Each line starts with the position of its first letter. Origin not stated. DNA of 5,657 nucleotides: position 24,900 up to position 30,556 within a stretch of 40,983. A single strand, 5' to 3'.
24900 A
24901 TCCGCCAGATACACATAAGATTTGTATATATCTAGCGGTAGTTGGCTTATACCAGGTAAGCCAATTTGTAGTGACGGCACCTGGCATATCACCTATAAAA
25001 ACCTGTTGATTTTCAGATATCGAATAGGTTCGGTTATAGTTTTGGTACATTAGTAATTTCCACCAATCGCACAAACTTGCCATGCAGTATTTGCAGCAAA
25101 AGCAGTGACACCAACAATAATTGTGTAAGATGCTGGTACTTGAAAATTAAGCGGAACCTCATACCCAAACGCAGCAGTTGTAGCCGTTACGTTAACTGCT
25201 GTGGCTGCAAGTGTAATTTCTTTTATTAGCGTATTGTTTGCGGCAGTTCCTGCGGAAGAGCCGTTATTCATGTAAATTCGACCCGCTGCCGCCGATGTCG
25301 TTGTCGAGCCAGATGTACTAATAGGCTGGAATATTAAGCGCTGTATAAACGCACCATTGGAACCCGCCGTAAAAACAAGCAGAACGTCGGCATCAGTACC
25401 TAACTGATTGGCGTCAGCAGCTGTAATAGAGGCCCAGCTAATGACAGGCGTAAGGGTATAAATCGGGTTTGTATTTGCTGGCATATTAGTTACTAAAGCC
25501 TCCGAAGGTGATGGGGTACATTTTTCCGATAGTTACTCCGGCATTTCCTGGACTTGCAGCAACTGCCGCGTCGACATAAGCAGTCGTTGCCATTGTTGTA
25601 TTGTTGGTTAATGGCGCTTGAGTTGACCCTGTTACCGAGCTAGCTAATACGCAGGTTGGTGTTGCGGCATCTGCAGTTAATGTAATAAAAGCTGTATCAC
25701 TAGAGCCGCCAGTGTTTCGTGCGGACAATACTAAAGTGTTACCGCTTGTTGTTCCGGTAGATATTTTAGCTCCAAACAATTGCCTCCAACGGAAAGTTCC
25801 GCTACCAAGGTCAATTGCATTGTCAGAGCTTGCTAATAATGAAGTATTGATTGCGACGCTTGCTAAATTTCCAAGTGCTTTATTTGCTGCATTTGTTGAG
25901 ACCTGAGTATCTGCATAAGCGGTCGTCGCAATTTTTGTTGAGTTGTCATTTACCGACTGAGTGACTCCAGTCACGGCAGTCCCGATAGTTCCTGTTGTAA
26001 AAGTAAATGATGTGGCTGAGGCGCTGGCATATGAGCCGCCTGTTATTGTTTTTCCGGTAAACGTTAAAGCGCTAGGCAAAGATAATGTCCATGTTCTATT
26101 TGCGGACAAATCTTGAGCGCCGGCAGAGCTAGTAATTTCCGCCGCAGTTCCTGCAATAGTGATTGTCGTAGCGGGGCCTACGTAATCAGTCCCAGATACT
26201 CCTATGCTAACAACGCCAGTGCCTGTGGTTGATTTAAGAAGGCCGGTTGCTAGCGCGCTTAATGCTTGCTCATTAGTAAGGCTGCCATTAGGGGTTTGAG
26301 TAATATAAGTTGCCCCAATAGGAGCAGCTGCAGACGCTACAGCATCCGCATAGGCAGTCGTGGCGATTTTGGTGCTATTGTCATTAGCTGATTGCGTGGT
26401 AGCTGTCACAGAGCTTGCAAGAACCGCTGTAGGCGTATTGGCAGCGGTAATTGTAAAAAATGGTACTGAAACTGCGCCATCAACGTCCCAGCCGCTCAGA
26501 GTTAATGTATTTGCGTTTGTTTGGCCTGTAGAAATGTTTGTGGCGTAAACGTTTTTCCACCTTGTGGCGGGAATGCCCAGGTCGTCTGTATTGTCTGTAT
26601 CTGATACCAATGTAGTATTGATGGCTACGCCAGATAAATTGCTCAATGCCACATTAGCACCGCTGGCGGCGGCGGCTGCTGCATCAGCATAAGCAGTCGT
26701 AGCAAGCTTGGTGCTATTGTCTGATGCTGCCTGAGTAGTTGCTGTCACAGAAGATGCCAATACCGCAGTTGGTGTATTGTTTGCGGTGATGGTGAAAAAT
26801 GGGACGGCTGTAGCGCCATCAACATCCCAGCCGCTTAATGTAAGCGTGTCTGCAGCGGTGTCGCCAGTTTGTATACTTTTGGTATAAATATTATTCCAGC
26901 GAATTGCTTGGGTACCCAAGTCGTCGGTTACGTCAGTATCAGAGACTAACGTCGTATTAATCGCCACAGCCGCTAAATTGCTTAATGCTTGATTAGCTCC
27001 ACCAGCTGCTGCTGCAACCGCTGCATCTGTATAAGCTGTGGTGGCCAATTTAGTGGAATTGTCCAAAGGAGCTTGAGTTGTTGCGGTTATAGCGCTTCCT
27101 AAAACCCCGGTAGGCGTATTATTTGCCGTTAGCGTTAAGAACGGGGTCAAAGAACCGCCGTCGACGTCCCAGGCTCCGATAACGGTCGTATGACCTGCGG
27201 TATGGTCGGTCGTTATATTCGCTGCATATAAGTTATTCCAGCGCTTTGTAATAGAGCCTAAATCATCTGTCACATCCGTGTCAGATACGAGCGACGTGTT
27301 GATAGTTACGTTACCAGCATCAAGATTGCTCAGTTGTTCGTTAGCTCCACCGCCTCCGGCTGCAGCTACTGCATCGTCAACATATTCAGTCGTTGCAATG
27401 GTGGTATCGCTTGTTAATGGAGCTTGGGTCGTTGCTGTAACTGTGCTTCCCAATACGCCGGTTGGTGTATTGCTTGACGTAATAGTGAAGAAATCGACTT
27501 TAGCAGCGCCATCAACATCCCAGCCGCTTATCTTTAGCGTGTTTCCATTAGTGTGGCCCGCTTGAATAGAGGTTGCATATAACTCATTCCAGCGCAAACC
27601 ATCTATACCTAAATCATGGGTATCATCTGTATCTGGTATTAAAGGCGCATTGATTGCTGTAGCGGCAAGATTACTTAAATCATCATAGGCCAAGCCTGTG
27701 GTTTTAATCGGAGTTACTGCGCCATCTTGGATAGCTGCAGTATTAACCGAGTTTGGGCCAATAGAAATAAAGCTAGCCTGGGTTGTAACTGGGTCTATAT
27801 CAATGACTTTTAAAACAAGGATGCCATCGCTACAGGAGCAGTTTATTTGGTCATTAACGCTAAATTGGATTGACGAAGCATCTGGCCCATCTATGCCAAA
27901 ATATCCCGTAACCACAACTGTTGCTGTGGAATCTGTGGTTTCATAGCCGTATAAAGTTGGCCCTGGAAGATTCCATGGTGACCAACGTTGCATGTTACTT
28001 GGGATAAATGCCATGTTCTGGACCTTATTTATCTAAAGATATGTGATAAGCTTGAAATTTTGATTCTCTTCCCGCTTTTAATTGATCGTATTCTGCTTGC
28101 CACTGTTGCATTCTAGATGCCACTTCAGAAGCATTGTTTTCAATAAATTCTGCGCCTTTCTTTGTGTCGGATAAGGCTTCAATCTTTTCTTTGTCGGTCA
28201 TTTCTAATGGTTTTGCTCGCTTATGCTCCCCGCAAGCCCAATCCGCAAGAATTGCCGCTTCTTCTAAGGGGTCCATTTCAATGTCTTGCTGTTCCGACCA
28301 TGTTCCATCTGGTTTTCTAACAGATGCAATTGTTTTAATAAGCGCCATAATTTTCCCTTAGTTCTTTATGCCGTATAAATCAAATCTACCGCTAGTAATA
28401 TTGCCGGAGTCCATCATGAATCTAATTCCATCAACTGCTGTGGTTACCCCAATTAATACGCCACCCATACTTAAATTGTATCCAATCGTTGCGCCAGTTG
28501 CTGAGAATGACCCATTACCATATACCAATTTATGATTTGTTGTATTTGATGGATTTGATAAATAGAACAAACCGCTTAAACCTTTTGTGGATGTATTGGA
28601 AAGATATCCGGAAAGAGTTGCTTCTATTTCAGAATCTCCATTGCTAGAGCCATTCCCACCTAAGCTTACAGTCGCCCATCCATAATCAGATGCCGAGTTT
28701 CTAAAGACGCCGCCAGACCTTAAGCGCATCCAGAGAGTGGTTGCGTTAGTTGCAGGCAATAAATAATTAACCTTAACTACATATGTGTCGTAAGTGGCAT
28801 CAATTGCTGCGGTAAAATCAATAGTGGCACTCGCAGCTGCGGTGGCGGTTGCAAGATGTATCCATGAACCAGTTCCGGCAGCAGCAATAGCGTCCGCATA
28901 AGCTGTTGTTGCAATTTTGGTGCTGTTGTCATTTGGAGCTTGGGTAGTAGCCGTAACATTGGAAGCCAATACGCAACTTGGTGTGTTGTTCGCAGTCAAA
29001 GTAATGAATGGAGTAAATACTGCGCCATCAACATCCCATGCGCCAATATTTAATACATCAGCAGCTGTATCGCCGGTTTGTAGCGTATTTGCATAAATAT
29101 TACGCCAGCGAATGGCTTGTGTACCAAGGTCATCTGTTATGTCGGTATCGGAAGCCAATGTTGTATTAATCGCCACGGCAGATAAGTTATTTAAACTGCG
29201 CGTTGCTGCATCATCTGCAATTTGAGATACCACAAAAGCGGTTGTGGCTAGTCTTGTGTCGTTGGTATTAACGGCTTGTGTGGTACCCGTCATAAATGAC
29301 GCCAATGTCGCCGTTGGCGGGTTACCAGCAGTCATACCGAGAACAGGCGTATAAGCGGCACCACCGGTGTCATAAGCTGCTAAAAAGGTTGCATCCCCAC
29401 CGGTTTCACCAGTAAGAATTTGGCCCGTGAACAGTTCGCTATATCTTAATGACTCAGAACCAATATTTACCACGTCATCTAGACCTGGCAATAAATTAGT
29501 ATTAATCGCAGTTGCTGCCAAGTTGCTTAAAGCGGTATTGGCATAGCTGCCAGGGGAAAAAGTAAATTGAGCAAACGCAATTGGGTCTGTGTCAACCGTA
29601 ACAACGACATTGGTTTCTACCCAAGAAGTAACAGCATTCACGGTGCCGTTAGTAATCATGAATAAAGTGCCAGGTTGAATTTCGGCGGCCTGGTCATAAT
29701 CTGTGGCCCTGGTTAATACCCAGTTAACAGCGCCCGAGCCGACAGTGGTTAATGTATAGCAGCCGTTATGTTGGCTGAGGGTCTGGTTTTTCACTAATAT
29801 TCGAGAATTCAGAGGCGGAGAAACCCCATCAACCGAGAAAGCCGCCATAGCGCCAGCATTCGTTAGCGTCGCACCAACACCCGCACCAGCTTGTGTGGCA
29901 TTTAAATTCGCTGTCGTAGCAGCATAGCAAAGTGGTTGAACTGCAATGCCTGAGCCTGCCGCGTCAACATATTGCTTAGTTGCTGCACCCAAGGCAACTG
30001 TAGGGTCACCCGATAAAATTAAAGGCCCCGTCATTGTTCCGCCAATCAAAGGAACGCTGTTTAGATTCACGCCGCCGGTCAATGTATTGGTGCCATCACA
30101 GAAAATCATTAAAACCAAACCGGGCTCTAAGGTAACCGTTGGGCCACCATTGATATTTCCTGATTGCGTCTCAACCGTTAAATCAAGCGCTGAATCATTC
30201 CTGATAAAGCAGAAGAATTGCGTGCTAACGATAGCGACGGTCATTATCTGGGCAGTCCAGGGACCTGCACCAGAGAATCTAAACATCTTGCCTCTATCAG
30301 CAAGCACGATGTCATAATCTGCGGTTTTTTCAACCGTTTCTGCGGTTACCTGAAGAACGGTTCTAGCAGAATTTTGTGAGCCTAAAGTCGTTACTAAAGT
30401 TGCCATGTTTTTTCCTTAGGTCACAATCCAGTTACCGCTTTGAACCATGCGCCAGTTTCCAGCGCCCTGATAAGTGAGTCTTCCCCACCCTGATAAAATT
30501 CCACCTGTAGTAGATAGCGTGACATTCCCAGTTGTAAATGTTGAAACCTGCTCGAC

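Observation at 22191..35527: About one third of the genome is a continuous run of fibre/adhesin-like genes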

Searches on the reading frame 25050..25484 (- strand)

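Call 4: search_protein_families(library=phrogs, proteins=[window:25050-25484:-], max_evalue=0.01)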
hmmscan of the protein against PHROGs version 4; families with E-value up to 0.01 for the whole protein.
window:25050-25484:- (144 aa): 0 families

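Call 5: search_protein_families(library=pfam, proteins=[window:25050-25484:-], max_evalue=0.01)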
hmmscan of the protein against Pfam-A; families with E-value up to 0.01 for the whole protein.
window:25050-25484:- (144 aa): 0 families

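Call 67: search_protein_families(library=pfam, proteins=[window:25050-25484:-], max_evalue=5)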
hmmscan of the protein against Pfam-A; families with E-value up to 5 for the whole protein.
window:25050-25484:- (144 aa): 1 family
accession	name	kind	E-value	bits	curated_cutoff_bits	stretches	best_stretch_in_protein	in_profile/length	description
PF09343.15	DUF2460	-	0.14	12.1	30.4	1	29-115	102-180/205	Conserved hypothetical protein 2217 (DUF2460)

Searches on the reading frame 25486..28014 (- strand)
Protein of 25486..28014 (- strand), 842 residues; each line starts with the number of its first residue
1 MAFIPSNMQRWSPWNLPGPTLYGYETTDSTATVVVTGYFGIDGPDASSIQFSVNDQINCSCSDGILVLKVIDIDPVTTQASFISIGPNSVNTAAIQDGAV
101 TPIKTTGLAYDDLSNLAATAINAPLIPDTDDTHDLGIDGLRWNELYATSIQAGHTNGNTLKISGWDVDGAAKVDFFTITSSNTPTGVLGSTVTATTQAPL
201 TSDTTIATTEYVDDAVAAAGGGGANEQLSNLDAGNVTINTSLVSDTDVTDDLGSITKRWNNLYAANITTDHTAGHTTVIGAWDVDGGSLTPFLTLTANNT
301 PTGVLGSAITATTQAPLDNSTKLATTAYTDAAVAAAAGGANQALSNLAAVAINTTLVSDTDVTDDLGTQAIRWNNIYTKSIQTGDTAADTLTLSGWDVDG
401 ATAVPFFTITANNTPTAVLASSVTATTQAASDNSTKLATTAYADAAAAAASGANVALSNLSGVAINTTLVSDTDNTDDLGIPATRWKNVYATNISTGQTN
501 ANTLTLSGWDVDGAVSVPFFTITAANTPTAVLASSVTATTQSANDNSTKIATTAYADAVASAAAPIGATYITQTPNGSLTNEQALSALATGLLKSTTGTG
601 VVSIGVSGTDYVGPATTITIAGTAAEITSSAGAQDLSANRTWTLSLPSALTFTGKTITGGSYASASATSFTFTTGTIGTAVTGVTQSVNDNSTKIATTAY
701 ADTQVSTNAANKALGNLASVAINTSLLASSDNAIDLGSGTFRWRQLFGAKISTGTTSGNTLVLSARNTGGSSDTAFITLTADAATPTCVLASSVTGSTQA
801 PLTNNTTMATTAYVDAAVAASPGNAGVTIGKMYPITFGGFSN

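Call 4: search_protein_families(library=phrogs, proteins=[window:25486-28014:-], max_evalue=0.01)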
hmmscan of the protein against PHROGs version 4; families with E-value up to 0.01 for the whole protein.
window:25486-28014:- (842 aa): 1 family
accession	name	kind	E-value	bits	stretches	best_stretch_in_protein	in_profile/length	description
phrog_4209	-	tail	0.0049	16.9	0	300-363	110-176/406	tail fiber protein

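Call 5: search_protein_families(library=pfam, proteins=[window:25486-28014:-], max_evalue=0.01)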
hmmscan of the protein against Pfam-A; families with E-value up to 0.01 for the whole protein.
window:25486-28014:- (842 aa): 0 families

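Call 20: search_solved_structures(query=window:25486-28014:-, max_evalue=1)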
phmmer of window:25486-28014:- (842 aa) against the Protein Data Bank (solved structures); distinct sequences matched with E-value up to 1: 0.

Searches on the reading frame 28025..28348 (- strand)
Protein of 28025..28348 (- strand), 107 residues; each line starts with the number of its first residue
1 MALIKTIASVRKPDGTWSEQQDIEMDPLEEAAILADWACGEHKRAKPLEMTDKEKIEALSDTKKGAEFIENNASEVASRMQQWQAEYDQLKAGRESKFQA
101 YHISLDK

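Call 4: search_protein_families(library=phrogs, proteins=[window:28025-28348:-], max_evalue=0.01)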
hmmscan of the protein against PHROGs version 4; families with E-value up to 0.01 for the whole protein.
window:28025-28348:- (107 aa): 0 families

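Call 5: search_protein_families(library=pfam, proteins=[window:28025-28348:-], max_evalue=0.01)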
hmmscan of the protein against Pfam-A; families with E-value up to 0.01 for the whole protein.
window:28025-28348:- (107 aa): 1 family
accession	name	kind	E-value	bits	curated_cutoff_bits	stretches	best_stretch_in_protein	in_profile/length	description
PF05010.19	TACC_C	-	0.0089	16.2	29.9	1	52-99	99-145/201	Transforming acidic coiled-coil-containing protein (TACC), C-terminal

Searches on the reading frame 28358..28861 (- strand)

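Call 67: search_protein_families(library=pfam, proteins=[window:28358-28861:-], max_evalue=5)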
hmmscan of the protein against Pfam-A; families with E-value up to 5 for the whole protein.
window:28358-28861:- (167 aa): 1 family
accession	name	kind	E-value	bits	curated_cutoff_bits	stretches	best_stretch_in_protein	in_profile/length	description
PF21331.3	Isoamylase_C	-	0.094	13.6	27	1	16-57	36-77/107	Isoamylase, C-terminal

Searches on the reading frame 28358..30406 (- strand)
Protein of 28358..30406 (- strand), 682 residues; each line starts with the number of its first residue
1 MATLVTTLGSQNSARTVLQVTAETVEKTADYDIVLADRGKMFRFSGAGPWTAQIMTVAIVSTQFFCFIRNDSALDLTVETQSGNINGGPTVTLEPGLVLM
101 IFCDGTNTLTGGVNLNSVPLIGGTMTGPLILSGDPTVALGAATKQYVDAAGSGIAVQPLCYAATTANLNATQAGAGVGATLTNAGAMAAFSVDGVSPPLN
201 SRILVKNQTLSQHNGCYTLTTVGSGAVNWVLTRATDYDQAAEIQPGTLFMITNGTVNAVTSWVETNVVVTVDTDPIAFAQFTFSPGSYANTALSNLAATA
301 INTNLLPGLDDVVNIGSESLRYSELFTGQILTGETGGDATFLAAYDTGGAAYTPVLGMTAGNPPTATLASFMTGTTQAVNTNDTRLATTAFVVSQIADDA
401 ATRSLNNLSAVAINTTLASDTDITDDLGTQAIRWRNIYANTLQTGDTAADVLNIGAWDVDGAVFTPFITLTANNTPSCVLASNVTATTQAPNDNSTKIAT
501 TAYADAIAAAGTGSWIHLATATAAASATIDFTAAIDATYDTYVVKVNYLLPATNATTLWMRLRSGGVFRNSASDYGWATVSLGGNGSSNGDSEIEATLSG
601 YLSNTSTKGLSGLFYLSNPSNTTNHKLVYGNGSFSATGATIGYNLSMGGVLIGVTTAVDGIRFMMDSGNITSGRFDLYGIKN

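Call 4: search_protein_families(library=phrogs, proteins=[window:28358-30406:-], max_evalue=0.01)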
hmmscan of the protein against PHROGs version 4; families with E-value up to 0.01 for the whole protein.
window:28358-30406:- (682 aa): 7 families
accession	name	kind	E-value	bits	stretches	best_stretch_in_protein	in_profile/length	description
phrog_30390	-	unknown function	3.7e-20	72.9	1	180-312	536-674/766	-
phrog_8745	-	tail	8.9e-18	64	1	135-287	632-794/1803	tail fiber protein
phrog_2647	-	head and packaging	6.8e-16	59.3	1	133-304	90-246/336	head decoration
phrog_27782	-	unknown function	1.9e-13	50.9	1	132-286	140-275/644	-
phrog_14820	-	unknown function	3.4e-12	47.7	1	493-681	8-206/206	-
phrog_17264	-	unknown function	3.6e-10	40.8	1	179-288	4-105/147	-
phrog_11518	-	tail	4.2e-07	29.6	1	179-509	172-440/812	tail fiber protein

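Call 5: search_protein_families(library=pfam, proteins=[window:28358-30406:-], max_evalue=0.01)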
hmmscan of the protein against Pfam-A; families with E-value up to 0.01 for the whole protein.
window:28358-30406:- (682 aa): 0 families

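Call 9: search_dna_similar(query=window:28358-30406:-, collection=phages, mode=protein, max_rows=20)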
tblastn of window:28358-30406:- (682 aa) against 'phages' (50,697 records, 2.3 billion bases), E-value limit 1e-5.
Records with a match: 28; places in all: 28; records where one place covers at least 80% of the query: 0.
Best place of each record, by identity: <60% 28.
By first word of the organism name: Synechococcus 11; Xanthomonas 6; Methylophilales 4; Caudoviricetes 2; Roseobacter 1; Limnohabitans 1; Bacillus 1; Pelagibacter 1; Erwinia 1.
By host as written in the record: Methylophilales_sp._H5P1 4; Synechococcus sp. 4; Synechococcus sp. WH 7803 4; Xanthomonas hortorum pv. vitians CFBP8640 3; Parasynechococcus marenigrum WH 8102 3; - 2; Xanthomonas campestris pv. campestris str. 8004 1; Rhodobacteraceae bacterium FZCC0012 1; and 6 more.
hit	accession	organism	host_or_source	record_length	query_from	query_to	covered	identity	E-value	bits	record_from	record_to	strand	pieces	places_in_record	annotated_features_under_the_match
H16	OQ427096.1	Xanthomonas phage X1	Xanthomonas campestris pv. campestris ...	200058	14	256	36%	30.9%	3e-10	70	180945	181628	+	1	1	hypothetical protein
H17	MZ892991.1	Roseobacter phage CRP-603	Rhodobacteraceae bacterium FZCC0012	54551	127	248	18%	51.2%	8e-19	98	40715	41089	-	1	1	putative tail fiber protein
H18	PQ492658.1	Limnohabitans phage DC31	Limnohabitans sp. DCL3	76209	126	287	24%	37.6%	2e-8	64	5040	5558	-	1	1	hypothetical protein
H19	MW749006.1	Bacillus phage vB_BspM_AgentSmith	Bacillus sp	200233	87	254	25%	34.1%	1e-12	78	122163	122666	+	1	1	putative tail fiber protein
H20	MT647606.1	Pelagibacter phage Mosig EXVC030M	Candidatus Pelagibacter ubique HTCC1062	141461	142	257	17%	48.3%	1e-17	94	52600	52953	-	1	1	putative tail fiber protein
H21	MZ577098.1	Methylophilales phage Melnitz-3 EXVC039M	Methylophilales_sp._H5P1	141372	144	258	17%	44.3%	3e-11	73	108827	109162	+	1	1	tail fiber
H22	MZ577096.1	Methylophilales phage Melnitz-2 EXVC040M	Methylophilales_sp._H5P1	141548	144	258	17%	44.3%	3e-11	73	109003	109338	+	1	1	tail fiber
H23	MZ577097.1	Methylophilales phage Melnitz EXVC044M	Methylophilales_sp._H5P1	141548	144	258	17%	44.3%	3e-11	73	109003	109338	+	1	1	tail fiber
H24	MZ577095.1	Methylophilales phage Melnitz-1 EXVC043M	Methylophilales_sp._H5P1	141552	144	258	17%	44.3%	3e-11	73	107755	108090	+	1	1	tail fiber protein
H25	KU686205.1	Synechococcus phage S-CAM9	Synechococcus sp.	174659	135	257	18%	40.0%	7e-10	69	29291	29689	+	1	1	tail fiber protein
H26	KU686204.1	Synechococcus phage S-CAM9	Synechococcus sp.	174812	135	257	18%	40.0%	7e-10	69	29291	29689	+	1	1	tail fiber protein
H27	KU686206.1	Synechococcus phage S-CAM9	Synechococcus sp.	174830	135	257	18%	40.0%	7e-10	69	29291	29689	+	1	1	tail fiber protein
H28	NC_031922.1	Synechococcus phage S-CAM9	Synechococcus sp.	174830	135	257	18%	40.0%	7e-10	69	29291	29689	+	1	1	tail fiber protein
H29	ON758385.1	Xanthomonas phage BUDD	Xanthomonas sp.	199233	122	256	20%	36.3%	2e-7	61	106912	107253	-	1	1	hypothetical protein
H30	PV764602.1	Xanthomonas phage PhiXhv-15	Xanthomonas hortorum pv. vitians ...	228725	115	257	21%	33.8%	5e-7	59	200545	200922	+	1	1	hypothetical protein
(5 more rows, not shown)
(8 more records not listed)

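Call 19: search_solved_structures(query=window:28358-30406:-, max_evalue=1, show_alignments=2)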
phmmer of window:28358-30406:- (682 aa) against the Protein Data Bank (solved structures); distinct sequences matched with E-value up to 1: 1.
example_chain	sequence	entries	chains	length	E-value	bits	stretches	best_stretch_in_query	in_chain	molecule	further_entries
9efk_AE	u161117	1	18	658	1.9e-24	89.3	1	135-318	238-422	orf22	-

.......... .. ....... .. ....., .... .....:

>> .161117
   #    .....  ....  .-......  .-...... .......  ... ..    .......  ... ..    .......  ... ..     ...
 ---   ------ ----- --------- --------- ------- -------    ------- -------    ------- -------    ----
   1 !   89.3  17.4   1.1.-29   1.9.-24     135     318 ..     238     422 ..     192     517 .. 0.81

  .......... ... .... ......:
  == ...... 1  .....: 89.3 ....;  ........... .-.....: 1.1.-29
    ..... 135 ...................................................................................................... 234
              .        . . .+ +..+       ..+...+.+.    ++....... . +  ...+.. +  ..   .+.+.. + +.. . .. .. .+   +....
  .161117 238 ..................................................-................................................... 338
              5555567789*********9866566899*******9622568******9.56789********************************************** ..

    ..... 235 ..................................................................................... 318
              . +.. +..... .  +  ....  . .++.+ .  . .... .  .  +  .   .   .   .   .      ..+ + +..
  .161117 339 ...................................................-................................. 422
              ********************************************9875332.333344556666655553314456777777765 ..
